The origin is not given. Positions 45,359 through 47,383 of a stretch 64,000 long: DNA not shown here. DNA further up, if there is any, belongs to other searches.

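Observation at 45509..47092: HTH + Pro/Glu-rich linker + GspE-N-like domain with a degenerate Walker A: a pseudo-ATPase DNA-binding fusion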

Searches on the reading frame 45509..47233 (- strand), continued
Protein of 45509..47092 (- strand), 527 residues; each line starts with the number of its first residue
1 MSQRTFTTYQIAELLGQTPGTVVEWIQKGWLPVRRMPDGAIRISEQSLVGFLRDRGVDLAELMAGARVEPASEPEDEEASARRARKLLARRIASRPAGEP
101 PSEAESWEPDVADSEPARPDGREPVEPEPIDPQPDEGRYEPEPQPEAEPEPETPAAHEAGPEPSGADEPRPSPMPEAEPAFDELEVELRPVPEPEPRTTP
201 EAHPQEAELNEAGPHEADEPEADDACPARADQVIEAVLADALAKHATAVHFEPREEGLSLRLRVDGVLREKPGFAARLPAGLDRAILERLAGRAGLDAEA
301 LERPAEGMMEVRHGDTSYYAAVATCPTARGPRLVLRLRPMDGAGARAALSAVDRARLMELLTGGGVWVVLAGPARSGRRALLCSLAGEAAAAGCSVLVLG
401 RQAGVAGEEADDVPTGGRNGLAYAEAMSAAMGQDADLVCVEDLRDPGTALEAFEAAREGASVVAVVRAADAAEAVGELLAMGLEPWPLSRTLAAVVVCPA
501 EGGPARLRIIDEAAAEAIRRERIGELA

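Call 16: find_encoding_contigs(protein=P0008, flank=10000, max_places=2)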
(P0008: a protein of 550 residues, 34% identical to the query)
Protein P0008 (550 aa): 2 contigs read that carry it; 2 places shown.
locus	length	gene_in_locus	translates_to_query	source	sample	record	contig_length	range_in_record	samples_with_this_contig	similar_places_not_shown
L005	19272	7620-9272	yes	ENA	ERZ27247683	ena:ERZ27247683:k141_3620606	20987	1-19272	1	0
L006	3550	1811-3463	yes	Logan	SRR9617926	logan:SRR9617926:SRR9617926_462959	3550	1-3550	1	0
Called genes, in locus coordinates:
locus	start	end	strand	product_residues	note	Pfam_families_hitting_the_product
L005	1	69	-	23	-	?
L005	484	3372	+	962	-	PF07940:Hepar_II_III_C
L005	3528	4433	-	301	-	PF12146:Hydrolase_4 (weak)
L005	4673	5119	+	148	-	-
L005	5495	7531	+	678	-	PF20581:DUF6785, PF20580:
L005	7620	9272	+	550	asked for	PF00437:T2SSE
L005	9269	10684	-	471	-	PF14691:Fer4_20, PF01262:AlaDh_PNT_C (faint), PF07992:Pyr_redox_2, PF00070:Pyr_redox (faint), PF13450:NAD_binding_8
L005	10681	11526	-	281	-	PF10418:DHODB_Fe-S_bind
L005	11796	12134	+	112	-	-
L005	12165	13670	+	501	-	PF00004:AAA, PF17862:AAA_lid_3 (faint)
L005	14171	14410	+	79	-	-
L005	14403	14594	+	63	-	-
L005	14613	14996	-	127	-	-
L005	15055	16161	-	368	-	PF03462:PCRF, PF00472:RF-1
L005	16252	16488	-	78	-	PF01197:Ribosomal_L31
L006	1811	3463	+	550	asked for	PF00437:T2SSE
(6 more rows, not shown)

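Call 17: find_encoding_contigs(protein=P0007, flank=10000, max_places=2)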
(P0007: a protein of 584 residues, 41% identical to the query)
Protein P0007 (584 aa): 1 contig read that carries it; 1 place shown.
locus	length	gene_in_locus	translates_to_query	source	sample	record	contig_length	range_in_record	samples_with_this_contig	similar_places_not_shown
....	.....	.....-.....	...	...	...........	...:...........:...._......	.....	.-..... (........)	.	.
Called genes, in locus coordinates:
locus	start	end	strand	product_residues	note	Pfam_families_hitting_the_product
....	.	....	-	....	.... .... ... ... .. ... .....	?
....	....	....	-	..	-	-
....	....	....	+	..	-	-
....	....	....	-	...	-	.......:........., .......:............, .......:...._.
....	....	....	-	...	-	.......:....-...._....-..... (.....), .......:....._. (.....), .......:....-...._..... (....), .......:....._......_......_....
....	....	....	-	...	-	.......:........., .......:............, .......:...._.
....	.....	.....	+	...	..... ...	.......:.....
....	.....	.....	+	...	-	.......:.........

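Call 23: search_protein_representatives(alignment_id=A1)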
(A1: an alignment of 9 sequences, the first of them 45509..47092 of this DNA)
Query: 9 sequences, 585 profile positions. Proteins with E-value up to 0.001 (for the whole library): 44908; up to 1e-10: 27526; up to 1e-30: 12575. The best 150 are listed.
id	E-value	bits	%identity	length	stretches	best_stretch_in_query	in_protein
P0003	5.8e-229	778.4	-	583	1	1-584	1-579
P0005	6.7e-227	771.6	-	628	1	1-585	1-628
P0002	1.7e-191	654.7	-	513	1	1-481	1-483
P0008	8.9e-184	629.2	-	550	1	1-584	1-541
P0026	2.6e-166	571.6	-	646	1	1-584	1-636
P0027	1.9e-158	545.6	-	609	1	1-585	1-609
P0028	5.9e-158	544.0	-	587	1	1-585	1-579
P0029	6.1e-156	537.3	-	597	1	1-583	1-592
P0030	2.6e-152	525.3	-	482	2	187-585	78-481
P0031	3.6e-152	524.8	-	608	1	1-584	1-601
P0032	7.6e-150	517.2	-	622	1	1-584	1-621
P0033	4.2e-149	514.7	-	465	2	187-585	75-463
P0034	2.6e-148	512.1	-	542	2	142-584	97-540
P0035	1.5e-147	509.6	-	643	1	1-585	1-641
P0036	2.9e-147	508.6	-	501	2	179-584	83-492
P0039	1.5e-144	499.7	-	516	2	143-584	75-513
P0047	1.7e-139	483.0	-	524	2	175-585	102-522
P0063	1.0e-127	444.1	-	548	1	1-584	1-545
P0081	3.3e-122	425.9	-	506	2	178-584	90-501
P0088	5.5e-120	418.6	-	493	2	167-584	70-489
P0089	8.3e-120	418.0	-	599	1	1-585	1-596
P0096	1.6e-117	410.4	-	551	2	151-585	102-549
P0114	7.0e-113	395.1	-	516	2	197-585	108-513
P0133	3.2e-106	373.1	-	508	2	164-584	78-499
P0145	4.5e-102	359.4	-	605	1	3-582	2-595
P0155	2.7e-97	343.7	-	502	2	151-584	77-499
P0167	3.0e-91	323.7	-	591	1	1-584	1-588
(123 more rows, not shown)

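Call 29: predict_structure(alignment_id=A2)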
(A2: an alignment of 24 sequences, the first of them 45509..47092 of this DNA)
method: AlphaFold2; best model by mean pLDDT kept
length: 527 residues; sequences in the alignment: 24
mean_pLDDT: 74.7   pTM: 0.43
mean pLDDT of the five models: 74.7, 73.3, 73.0, 72.3, 71.7
residues with pLDDT >= 90: 211; 70-90: 130; 50-70: 46; < 50: 140
segments of 3 or more residues with pLDDT < 50: 67-73, 98-190, 195-224, 342-345
pLDDT, mean of each block of 10 residues (from residue 1): 87 91 95 93 94 85 55 51 65 50 34 38 41 42 41 39 40 41 40 45 41 40 67 95 91 91 83 92 93 89 87 85 87 85 59 93 93 86 90 89 66 75 88 88 94 94 96 97 97 93 86 96 88
secondary structure, 60 per line:
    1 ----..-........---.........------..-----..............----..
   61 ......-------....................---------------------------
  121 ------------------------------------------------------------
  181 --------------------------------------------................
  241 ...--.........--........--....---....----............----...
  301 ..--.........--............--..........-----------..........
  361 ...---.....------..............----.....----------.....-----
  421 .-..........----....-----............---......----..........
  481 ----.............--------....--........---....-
elements in order: H8-15 H19-27 E41-44 H45-54 H59-66 H74-93 H225-243 E246-254 E257-264 E267-270 H274-277 H282-293 H298-302 E305-313 E316-327 E330-339 H351-363 E367-371 H378-391 E396-400 E411-415 H423-432 E437-440 H446-457 E461-466 H471-480 H485-491 E492-497 E506-509 H512-519 H523-526
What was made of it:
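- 46418..46894 (-): aa 67-225: intrinsically disordered acidic Pro/Glu/Ala-rich linker, net charge -0.21 per residue. pLDDT is below 50 for aa 98-224 (call 29).
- On Classical MerR-family transcription factor: The HTH is followed by a short helix and then a disordered acidic linker (call 29).
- The fold is intact with high pLDDT (call 29).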

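Call 34: fold_search(model_id=the predicted structure, library=pdb)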
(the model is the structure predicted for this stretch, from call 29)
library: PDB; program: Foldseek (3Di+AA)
matches with E <= 10: 1768; with E <= 0.001: 211
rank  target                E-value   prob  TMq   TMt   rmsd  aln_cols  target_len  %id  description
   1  5zfr_C                6.4e-23  1.00  0.37  0.48   8.1       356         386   22  Crystal structure of PilB, an extension ATPase motor of Type IV pilus, from Geobacter sulfurreducens (released 2018-09-19)
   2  5oiu_C                9.5e-23  1.00  0.37  0.48   8.3       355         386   23  Crystal structure of PilF type IV pilus assembly ATPase from Thermus thermophilus (released 2018-08-08)
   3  1p9w                  1.8e-22  1.00  0.37  0.48   7.5       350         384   24  Crystal Structure of Vibrio cholerae putative NTPase EpsE (released 2003-10-14)
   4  5tsh_E                2.4e-22  1.00  0.44  0.58   3.7       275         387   26  PilB from Geobacter metallireducens bound to AMP-PNP (released 2017-05-17)
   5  5tsh_D                2.7e-22  1.00  0.33  0.44   7.5       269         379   26  PilB from Geobacter metallireducens bound to AMP-PNP (released 2017-05-17)
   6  5oiu_B                8.0e-22  1.00  0.46  0.61   5.2       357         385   23  Crystal structure of PilF type IV pilus assembly ATPase from Thermus thermophilus (released 2018-08-08)
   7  5it5_A                1.4e-21  1.00  0.44  0.58   5.4       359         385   23  Thermus thermophilus PilB core ATPase region (released 2016-10-19)
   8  1p9r                  1.6e-21  1.00  0.36  0.48   7.4       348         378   23  Crystal Structure of Vibrio cholerae putative NTPase EpsE (released 2003-10-14)
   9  5tsh_F                2.2e-21  1.00  0.43  0.58   3.6       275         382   26  PilB from Geobacter metallireducens bound to AMP-PNP (released 2017-05-17)
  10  5tsg_C                2.2e-21  1.00  0.41  0.55   4.1       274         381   25  PilB from Geobacter metallireducens bound to ADP (released 2017-05-17)
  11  5tsh_C                3.2e-21  1.00  0.39  0.52   4.8       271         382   26  PilB from Geobacter metallireducens bound to AMP-PNP (released 2017-05-17)
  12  5tsg_D                3.3e-21  1.00  0.32  0.41   7.6       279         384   26  PilB from Geobacter metallireducens bound to ADP (released 2017-05-17)
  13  5zfr_B                3.7e-21  1.00  0.47  0.62   4.8       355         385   22  Crystal structure of PilB, an extension ATPase motor of Type IV pilus, from Geobacter sulfurreducens (released 2018-09-19)
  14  5tsh_B                5.9e-21  1.00  0.32  0.43   7.6       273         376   26  PilB from Geobacter metallireducens bound to AMP-PNP (released 2017-05-17)
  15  5tsg_B                1.9e-20  1.00  0.41  0.54   4.2       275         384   26  PilB from Geobacter metallireducens bound to ADP (released 2017-05-17)
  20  5zfr_A                2.8e-20  1.00  0.43  0.57   5.5       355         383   21  Crystal structure of PilB, an extension ATPase motor of Type IV pilus, from Geobacter sulfurreducens (released 2018-09-19)
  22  5tsh_A                1.3e-19  1.00  0.37  0.49   5.4       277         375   26  PilB from Geobacter metallireducens bound to AMP-PNP (released 2017-05-17)
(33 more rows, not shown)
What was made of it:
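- On PilB/GspE/PilT secretion-ATPase superfamily (PF00437 fold): Foldseek matches 5zfr, 5oiu, 1p9w and 5tsh at E about 1e-22 (call 34).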

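Call 36: list_cluster_members(proteins=[P0001, P0026, P0030, P0047, P0063, P0081, P0089, P0096, P0145, P0167])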
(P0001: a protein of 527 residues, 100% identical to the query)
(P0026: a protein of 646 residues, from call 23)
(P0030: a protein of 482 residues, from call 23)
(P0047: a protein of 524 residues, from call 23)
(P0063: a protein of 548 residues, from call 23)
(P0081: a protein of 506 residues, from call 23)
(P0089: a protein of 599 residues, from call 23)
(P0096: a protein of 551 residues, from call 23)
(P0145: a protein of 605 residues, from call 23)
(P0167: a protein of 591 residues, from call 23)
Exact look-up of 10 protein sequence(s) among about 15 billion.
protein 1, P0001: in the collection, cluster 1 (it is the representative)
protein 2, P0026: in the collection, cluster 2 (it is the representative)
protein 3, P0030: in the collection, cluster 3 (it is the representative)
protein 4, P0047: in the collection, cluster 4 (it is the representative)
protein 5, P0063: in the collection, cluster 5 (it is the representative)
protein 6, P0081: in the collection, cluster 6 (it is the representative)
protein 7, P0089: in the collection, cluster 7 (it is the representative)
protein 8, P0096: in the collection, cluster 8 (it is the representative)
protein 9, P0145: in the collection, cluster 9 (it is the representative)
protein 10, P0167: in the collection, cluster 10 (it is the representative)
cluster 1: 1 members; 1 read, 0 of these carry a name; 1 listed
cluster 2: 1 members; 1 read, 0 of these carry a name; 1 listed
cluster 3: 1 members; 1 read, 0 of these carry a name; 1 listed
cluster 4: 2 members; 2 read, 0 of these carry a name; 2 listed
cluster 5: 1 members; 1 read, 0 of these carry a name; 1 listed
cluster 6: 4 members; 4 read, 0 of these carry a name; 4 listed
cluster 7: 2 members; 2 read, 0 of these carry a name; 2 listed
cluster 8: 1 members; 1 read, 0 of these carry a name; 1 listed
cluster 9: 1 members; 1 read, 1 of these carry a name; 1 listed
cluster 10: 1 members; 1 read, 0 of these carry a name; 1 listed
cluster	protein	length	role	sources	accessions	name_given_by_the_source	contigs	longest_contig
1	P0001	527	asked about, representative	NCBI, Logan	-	-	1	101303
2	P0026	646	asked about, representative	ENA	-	-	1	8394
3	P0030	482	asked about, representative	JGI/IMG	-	-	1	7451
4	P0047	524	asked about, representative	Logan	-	-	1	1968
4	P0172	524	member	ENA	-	-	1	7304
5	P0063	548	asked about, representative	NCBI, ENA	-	-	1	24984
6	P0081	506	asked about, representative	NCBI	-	-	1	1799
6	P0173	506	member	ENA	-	-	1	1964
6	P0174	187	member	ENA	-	-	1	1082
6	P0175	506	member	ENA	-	-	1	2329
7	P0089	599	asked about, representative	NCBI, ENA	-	-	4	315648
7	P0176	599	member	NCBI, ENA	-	-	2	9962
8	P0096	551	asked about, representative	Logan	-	-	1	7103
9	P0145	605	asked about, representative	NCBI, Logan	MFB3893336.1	MAG: ATPase, T2SS/T4P/T4SS family [Phycisphaerae bacterium]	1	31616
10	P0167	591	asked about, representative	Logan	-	-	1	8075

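Call 37: find_encoding_contigs(protein=P0089, flank=10000, max_places=2)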
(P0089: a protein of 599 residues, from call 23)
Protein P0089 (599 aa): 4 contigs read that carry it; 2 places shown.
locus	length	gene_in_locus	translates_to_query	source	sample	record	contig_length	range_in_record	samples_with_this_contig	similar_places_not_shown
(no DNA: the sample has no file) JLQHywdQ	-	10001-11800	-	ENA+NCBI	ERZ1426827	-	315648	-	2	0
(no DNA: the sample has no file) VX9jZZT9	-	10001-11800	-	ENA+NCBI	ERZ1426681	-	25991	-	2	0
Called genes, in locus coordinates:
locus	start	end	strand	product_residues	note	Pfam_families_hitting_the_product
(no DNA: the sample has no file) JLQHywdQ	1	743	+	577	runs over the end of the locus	-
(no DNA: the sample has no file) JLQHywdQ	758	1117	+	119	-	PF02561:FliS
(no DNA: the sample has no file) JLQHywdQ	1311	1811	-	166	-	PF00571:CBS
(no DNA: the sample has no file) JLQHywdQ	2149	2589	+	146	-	PF00072:Response_reg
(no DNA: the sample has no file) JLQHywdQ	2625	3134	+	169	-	PF13690:CheX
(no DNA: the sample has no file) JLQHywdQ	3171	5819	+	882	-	PF01627:Hpt, PF02895:H-kinase_dim, PF02518:HATPase_c, PF01584:CheW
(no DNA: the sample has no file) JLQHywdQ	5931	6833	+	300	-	PF13649:Methyltransf_25 (faint), PF03705:CheR_N, PF08241:Methyltransf_11 (faint), PF01739:CheR, PF08242:Methyltransf_12 (faint)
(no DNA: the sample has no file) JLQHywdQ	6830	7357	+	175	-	PF03975:CheD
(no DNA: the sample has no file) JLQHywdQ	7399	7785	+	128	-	PF00072:Response_reg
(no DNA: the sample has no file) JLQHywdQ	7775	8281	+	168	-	PF13690:CheX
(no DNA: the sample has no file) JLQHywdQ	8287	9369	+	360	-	PF00072:Response_reg, PF01339:CheB_methylest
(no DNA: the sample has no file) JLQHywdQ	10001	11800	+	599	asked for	PF00437:T2SSE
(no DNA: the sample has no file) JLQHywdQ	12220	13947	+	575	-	PF02120:Flg_hook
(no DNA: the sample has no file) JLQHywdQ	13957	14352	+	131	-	PF03963:FlgD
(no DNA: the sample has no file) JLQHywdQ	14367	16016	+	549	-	PF00460:Flg_bb_rod (weak), PF22692:LlgE_F_G_D1, PF07559:FlgE_D2, PF06429:Flg_bbr_C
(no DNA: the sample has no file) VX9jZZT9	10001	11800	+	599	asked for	PF00437:T2SSE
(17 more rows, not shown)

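Call 38: find_encoding_contigs(protein=P0006, flank=10000, max_places=2)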
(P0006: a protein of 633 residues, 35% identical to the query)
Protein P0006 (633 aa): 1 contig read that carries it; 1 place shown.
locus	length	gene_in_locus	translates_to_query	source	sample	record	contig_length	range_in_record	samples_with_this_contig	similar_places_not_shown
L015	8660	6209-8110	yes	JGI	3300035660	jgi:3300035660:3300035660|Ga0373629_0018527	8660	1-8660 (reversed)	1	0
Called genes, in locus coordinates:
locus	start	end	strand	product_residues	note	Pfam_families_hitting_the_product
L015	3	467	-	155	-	?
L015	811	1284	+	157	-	PF01161:PBP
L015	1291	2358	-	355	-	PF02655:ATP-grasp_3 (weak), PF07478:Dala_Dala_lig_C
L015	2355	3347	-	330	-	PF01071:GARS_A (weak), PF07478:Dala_Dala_lig_C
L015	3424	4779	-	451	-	PF04055:Radical_SAM, PF12544:LAM_C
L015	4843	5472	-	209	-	PF00440:TetR_N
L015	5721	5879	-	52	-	-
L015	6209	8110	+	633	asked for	PF00437:T2SSE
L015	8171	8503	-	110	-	-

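Call 43: find_encoding_contigs(protein=P0145, flank=10000, max_places=1)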
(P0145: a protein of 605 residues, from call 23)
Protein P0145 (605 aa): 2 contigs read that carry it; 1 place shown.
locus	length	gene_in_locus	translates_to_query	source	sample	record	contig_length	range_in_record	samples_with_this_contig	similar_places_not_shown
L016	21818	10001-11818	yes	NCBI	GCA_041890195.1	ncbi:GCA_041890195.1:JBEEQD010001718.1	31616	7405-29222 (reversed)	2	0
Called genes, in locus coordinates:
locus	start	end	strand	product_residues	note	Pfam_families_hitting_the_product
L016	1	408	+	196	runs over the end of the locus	PF03734:YkuD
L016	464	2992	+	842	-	PF12895:ANAPC3 (faint), PF00515:TPR_1 (faint), PF07719:TPR_2 (faint), PF13431:TPR_17 (faint), PF07721:TPR_4 (faint), PF13174:TPR_6 (faint), PF13176:TPR_7 (faint), PF13432:TPR_16 (weak), +7 more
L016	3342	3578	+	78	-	-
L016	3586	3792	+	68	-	-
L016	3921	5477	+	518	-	PF00324:AA_permease, PF13520:AA_permease_2, PF13906:AA_permease_C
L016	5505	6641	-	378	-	PF02518:HATPase_c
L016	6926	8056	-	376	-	PF02073:Peptidase_M29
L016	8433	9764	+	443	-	PF03425:CBM_11, PF25182:NonGDSL (weak), PF00657:Lipase_GDSL, PF13472:Lipase_GDSL_2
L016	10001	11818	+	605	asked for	PF00437:T2SSE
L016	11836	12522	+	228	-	-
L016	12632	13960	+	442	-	PF13167:GTP-bdg_N, PF16360:GTP-bdg_M, PF01926:MMR_HSR1, PF02421:FeoB_N (faint)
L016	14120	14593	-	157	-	-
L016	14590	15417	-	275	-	PF00303:Thymidylat_synt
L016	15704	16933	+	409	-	PF07607:DUF1570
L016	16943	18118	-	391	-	PF06925:MGDG_synth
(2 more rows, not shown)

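Call 44: find_encoding_contigs(protein=P0063, flank=10000, max_places=1)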
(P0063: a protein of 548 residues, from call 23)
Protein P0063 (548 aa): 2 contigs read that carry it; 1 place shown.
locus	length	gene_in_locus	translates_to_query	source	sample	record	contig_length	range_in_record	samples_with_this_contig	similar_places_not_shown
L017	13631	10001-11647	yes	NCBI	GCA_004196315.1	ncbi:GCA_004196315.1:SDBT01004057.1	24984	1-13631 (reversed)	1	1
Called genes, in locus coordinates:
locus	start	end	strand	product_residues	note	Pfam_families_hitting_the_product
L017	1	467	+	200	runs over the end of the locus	PF02811:PHP (weak)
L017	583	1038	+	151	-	-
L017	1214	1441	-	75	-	PF01176:eIF-1a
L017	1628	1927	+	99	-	PF02686:GatC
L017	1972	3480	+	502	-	PF01425:Amidase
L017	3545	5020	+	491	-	PF02934:GatB_N, PF02637:GatB_Yqey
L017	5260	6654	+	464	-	-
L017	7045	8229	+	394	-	PF00155:Aminotran_1_2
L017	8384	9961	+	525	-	-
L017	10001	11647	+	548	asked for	PF00437:T2SSE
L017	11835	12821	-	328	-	PF01073:3Beta_HSD, PF01370:Epimerase, PF02719:Polysacc_synt_2, PF04321:RmlD_sub_bind, PF05368:NmrA, PF07993:NAD_binding_4 (faint), PF13460:NAD_binding_10, PF16363:GDP_Man_Dehyd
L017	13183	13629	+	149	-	?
